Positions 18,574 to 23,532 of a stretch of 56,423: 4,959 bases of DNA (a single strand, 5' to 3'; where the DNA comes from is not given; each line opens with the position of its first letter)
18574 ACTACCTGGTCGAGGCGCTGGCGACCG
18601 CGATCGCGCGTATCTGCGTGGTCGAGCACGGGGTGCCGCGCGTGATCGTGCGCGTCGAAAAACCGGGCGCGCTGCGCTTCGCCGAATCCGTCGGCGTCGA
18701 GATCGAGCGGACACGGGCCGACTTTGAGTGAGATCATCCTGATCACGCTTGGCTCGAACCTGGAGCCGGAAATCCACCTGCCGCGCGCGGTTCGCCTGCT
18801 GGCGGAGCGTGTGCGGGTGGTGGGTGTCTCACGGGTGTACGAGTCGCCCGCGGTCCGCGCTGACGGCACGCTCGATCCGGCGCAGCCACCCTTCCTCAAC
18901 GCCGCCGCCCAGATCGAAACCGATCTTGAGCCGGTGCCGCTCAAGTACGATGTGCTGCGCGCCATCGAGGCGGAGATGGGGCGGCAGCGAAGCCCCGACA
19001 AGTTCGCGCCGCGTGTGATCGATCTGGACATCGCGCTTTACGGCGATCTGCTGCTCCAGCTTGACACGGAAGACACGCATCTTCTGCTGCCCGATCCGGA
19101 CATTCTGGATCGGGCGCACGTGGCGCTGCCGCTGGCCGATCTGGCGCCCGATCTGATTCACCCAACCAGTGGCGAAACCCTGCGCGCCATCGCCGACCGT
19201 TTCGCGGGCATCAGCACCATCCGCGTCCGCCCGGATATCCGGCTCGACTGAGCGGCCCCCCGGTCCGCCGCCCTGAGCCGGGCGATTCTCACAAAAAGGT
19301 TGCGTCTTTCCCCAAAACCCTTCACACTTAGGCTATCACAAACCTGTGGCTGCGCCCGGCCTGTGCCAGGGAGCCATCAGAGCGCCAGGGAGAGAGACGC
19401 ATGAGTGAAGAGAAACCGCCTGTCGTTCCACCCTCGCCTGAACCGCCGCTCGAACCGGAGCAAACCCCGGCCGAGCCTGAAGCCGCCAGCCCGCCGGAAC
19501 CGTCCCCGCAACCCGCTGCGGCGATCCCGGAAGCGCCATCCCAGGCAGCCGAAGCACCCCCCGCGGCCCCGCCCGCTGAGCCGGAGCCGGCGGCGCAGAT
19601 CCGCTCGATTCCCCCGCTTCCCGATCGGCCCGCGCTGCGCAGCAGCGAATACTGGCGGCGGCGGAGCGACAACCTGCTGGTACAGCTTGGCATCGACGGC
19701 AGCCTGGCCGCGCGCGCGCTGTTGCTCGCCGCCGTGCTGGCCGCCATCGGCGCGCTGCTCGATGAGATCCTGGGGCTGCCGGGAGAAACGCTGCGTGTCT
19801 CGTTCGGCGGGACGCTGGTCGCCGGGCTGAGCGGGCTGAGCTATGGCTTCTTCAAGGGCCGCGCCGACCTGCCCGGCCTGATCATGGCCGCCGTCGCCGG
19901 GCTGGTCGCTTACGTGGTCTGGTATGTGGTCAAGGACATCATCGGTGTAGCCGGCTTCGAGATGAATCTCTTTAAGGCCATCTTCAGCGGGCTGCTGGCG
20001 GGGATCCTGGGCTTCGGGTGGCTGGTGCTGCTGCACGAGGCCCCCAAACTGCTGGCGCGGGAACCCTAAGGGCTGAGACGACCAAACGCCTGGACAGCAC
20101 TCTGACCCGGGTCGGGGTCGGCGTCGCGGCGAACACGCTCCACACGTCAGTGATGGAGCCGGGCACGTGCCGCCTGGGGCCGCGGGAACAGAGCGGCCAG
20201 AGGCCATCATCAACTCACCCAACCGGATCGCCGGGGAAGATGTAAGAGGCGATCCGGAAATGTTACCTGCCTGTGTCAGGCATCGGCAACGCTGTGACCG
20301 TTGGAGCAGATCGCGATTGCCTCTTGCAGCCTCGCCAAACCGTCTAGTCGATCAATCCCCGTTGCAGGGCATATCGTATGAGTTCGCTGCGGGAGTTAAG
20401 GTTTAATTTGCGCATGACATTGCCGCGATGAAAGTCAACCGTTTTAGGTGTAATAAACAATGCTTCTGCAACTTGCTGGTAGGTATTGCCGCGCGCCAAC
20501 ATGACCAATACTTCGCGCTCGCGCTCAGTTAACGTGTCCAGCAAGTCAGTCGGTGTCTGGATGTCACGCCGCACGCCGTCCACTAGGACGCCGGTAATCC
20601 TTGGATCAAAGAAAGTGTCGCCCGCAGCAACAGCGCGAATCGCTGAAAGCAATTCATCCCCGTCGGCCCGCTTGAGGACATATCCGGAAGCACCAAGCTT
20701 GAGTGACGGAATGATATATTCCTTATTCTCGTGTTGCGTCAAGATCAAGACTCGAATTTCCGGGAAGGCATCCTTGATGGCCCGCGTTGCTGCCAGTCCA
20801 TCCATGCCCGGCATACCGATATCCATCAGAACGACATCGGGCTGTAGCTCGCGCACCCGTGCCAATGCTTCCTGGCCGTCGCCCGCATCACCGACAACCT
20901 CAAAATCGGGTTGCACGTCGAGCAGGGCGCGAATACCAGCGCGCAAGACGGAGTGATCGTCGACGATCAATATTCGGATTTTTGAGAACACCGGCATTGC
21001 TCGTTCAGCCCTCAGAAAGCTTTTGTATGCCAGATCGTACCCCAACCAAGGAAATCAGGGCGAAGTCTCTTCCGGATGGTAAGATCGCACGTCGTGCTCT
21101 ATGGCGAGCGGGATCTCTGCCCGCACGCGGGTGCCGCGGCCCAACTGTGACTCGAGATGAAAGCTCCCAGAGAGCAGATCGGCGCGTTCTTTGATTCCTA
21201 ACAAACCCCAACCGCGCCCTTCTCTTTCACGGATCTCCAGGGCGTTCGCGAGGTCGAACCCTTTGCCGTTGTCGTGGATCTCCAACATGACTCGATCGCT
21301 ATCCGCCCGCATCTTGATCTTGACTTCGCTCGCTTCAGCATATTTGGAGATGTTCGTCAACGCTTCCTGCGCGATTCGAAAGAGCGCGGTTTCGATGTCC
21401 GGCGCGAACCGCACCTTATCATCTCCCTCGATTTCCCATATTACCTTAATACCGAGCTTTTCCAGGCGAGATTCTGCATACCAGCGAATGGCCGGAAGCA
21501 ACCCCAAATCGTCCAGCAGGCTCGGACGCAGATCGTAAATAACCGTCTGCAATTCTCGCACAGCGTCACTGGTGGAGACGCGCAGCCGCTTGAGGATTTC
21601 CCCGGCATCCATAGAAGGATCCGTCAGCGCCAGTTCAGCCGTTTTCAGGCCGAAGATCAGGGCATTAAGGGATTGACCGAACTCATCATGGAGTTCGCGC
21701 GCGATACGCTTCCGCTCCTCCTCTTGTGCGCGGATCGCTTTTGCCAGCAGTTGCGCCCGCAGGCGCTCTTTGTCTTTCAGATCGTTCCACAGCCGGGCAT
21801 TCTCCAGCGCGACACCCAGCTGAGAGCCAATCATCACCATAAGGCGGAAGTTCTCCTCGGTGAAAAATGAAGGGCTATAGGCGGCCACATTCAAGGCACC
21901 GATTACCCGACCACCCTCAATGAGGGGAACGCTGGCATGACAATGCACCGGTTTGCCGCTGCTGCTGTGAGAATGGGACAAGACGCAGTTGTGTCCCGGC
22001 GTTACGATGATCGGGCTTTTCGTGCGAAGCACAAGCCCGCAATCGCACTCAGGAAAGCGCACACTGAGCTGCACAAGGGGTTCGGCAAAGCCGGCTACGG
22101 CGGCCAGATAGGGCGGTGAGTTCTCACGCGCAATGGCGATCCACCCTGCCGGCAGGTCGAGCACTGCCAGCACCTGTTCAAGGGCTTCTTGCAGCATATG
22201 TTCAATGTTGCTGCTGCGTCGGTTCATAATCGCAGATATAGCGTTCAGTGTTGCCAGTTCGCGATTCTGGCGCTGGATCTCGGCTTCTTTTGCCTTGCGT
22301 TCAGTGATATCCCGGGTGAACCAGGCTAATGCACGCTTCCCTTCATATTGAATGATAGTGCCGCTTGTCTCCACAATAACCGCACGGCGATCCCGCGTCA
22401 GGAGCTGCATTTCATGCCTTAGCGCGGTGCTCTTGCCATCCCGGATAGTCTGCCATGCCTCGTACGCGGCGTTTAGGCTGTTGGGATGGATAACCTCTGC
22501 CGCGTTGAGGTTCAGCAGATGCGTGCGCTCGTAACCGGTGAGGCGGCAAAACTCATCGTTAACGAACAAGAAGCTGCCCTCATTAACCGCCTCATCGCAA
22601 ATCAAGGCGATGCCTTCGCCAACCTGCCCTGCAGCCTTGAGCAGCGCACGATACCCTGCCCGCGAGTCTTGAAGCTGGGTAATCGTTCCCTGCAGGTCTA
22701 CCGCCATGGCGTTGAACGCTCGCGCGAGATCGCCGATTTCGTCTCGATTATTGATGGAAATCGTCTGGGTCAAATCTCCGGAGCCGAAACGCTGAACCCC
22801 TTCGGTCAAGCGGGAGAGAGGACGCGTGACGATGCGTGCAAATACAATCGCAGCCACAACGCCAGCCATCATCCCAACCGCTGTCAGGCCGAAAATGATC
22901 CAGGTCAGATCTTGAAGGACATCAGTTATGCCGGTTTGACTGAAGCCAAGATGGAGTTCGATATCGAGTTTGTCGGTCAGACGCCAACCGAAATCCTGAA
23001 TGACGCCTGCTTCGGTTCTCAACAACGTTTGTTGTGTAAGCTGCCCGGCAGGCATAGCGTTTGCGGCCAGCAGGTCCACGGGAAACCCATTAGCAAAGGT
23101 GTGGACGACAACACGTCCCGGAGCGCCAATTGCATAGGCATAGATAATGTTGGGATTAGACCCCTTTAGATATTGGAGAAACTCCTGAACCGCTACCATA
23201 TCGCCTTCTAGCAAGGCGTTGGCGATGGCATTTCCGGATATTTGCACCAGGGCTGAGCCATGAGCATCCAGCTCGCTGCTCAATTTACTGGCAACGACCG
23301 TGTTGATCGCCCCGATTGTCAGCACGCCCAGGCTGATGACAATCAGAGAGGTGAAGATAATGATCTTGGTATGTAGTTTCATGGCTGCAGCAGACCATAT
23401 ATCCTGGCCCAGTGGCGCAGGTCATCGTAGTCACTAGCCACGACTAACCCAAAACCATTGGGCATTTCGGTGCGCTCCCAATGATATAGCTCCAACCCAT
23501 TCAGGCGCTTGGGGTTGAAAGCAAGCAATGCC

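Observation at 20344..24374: Split three-component sensor: orphan PhnD-like binding protein translationally coupled to a HAMP-PAS-GAF kinase and a NarL-type regulator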

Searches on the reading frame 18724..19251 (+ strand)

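Call 93: search_protein_families(library=pfam, proteins=[window:18724-19251:+], max_evalue=0.00001)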
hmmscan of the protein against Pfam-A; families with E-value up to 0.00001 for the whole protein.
window:18724-19251:+ (175 aa): 1 family
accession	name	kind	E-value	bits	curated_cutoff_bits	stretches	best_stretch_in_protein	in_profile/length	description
PF01288.25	HPPK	-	1.5e-26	93.5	25.7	1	7-142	2-116/116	7,8-dihydro-6-hydroxymethylpterin-pyrophosphokinase (HPPK)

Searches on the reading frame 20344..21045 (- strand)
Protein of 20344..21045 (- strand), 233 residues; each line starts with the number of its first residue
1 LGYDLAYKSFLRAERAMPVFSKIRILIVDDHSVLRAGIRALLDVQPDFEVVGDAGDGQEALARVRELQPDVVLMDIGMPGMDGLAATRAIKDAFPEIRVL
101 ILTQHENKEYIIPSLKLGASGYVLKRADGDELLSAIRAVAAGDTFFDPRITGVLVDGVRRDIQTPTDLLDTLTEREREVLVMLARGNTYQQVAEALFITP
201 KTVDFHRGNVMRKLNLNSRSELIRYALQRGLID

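Call 3: search_protein_families(library=pfam, proteins=[window:20344-21045:-])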
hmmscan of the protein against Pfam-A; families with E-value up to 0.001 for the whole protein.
window:20344-21045:- (233 aa): 5 families
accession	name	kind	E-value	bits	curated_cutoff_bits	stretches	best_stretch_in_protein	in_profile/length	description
PF00072.30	Response_reg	-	7.4e-31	107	30.2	1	25-137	1-111/111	Response regulator receiver domain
PF00196.25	GerE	-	1.3e-21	76.4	23.5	1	170-226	1-57/57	Bacterial regulatory proteins, luxR family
PF08281.18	Sigma70_r4_2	-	2.3e-05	24.4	25.7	1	167-213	6-53/54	Sigma-70, region 4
PF04545.22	Sigma70_r4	-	0.0002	21.2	24.1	1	168-203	1-37/50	Sigma-70, region 4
PF13384.12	HTH_23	-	0.00058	20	24.6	0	174-203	4-34/50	Homeodomain-like domain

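Call 7: search_protein_families(library=ncbifam, proteins=[window:20344-21045:-])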
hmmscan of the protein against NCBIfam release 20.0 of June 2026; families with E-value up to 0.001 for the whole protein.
window:20344-21045:- (233 aa): 113 families (the best 25 are shown)
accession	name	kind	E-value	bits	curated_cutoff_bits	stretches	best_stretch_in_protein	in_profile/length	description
NF052445.1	RespRegMctR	equivalog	2e-59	200.4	300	1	22-231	1-204/205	two-component system response regulator MctR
NF047785.1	respo_reg_MadR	equivalog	2.6e-55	187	300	1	23-232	1-209/209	MadR family response regulator transcription factor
NF011896.0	PRK15369.1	equivalog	9.2e-52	175.7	242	1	22-231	3-209/211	two component system response regulator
NF007935.0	PRK10651.1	equivalog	1.4e-50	171.5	250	1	22-227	6-211/216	two-component system response regulator NarL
NF007018.1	PRK09483.1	equivalog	1e-44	152.8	280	1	23-233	2-210/217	UvrY/SirA/GacA family response regulator transcription factor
NF007708.0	PRK10403.1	equivalog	1.3e-44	152.3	343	1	17-221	1-203/215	nitrate/nitrite response regulator protein NarP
NF007685.0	PRK10360.1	equivalog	1.8e-33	116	258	1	23-225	2-191/196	response regulator transcription factor UhpA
NF007403.0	PRK09935.1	equivalog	1.1e-31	110.1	271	1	25-231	6-209/210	fimbria biosynthesis transcriptional regulator FimZ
NF007419.0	PRK09958.1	equivalog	1.9e-27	96.2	251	1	26-228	4-200/204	acid-sensing system DNA-binding response regulator EvgA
NF006900.1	PRK09390.1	equivalog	3.3e-27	95.4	255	1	22-229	4-200/203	response regulator FixJ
NF001965.0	PRK00742.1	subfamily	6.6e-25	88.1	293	1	21-128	2-110/357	chemotaxis-specific protein-glutamate methyltransferase CheB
NF041367.1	CheY_Halo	equivalog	1e-22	80.7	200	1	25-139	1-113/114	chemotaxis protein CheY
NF041830.1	RR_TF_ErdR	exception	2.5e-21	76.4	390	1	24-221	3-200/213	response regulator transcription factor ErdR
NF009206.0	PRK12555.1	subfamily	8.7e-21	74.2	342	1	23-123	1-102/340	chemotaxis-specific protein-glutamate methyltransferase CheB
TIGR02875.1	spore_0_A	equivalog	1.5e-20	73.5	200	1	21-143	1-125/262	sporulation transcription factor Spo0A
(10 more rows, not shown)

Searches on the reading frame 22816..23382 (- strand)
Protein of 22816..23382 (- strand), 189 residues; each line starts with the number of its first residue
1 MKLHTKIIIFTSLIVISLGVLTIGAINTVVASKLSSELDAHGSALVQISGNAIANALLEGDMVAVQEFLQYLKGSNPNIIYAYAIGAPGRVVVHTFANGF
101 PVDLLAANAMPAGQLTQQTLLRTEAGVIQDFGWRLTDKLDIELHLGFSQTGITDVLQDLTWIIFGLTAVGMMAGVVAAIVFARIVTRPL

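Call 79: search_protein_families(library=pfam, proteins=[window:22816-23382:-], max_evalue=1)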
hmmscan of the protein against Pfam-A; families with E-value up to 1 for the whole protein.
seq(189 aa): 0 families
